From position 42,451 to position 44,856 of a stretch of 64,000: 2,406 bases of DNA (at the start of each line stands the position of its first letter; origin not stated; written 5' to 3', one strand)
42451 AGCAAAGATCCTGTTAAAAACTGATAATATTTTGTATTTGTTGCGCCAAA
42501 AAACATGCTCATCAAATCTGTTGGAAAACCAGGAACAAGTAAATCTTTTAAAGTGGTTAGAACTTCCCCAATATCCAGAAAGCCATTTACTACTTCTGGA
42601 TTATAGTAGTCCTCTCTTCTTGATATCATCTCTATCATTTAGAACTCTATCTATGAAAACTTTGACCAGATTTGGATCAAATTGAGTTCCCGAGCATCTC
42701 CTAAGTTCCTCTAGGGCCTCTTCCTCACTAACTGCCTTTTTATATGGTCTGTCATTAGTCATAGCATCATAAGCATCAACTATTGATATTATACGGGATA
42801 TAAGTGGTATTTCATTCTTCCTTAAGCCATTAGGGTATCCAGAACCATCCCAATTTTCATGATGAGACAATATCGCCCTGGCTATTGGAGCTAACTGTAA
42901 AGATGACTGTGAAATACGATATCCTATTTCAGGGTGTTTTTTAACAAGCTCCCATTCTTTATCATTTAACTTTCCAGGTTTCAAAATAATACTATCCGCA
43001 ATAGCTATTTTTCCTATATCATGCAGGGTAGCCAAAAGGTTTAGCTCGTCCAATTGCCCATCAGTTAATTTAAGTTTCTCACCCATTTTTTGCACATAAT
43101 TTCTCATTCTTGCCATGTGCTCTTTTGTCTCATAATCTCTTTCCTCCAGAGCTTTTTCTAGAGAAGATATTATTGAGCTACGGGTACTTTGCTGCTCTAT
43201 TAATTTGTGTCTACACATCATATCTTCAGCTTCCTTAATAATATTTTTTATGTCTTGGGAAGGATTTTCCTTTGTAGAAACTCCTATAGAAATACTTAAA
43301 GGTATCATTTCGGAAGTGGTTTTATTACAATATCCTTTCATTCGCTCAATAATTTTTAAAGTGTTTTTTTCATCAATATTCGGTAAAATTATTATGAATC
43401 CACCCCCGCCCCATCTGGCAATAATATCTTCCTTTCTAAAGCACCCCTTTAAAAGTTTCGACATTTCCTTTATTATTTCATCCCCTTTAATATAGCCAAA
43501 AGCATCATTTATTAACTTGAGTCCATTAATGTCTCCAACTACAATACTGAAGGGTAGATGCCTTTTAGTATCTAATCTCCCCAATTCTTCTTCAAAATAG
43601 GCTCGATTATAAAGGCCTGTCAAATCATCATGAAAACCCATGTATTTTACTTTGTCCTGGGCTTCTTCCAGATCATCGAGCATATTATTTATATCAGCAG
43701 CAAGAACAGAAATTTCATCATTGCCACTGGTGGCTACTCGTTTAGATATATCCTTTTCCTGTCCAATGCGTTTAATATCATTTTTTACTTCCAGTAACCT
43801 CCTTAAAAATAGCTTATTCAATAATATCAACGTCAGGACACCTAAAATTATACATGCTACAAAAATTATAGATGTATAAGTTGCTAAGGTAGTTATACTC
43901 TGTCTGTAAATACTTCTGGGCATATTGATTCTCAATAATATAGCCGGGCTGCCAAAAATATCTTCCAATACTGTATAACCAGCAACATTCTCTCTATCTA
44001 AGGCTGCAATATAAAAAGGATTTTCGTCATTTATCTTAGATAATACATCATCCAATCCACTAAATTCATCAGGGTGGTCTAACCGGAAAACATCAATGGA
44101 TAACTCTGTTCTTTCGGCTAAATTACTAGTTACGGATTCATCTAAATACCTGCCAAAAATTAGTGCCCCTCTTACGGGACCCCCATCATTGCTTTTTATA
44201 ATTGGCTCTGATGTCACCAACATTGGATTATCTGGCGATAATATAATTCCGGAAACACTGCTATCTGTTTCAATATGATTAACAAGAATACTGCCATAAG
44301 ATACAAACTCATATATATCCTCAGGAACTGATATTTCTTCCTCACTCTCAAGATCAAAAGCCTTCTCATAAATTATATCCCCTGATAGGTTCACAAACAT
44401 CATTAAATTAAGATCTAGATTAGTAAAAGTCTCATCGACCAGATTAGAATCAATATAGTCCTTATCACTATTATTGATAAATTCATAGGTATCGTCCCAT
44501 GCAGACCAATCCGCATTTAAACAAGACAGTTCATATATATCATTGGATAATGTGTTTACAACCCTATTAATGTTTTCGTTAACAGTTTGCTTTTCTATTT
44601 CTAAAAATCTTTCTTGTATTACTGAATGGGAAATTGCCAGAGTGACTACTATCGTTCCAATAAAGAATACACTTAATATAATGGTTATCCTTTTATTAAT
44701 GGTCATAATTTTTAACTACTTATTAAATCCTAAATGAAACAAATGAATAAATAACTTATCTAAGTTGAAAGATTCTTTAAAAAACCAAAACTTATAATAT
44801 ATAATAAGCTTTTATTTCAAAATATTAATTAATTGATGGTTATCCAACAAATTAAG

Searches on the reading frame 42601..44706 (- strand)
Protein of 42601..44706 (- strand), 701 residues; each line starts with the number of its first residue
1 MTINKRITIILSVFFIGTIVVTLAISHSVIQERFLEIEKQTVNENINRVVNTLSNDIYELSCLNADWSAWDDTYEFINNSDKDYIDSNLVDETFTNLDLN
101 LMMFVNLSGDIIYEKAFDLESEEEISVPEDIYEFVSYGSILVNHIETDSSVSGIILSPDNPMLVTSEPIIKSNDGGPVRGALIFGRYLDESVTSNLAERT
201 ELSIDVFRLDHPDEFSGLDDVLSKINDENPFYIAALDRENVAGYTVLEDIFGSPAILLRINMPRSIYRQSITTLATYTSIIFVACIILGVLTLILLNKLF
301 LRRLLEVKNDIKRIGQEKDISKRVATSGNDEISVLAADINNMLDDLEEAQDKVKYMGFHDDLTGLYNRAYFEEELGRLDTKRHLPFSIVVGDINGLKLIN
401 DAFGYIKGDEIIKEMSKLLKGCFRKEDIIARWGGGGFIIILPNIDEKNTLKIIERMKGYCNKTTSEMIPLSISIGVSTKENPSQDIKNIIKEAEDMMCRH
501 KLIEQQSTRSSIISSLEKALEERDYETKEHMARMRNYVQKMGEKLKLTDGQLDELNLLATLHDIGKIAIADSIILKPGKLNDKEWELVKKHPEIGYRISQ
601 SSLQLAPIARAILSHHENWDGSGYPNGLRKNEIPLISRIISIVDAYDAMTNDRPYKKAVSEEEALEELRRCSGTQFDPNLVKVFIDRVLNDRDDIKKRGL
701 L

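Call 63: search_protein_families(library=pfam, proteins=[window:42601-44706:-], max_evalue=0.00001)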
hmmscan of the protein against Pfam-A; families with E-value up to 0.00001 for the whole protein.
window:42601-44706:- (701 aa): 5 families
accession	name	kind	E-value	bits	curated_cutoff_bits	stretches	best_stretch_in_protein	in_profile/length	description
PF05228.19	CHASE4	-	2.4e-39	135.1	26.2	1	53-205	2-138/140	CHASE4 domain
PF13487.12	HD_5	-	7.7e-39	133.6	27.2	1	516-680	3-170/170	HD domain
PF00990.26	GGDEF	-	1.4e-31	109.9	23.8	1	358-502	2-156/161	Diguanylate cyclase, GGDEF domain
PF01966.28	HD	-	3.9e-17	63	22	1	529-649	3-116/116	HD domain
PF00672.30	HAMP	-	2.3e-06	28.3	25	1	296-348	2-53/53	HAMP domain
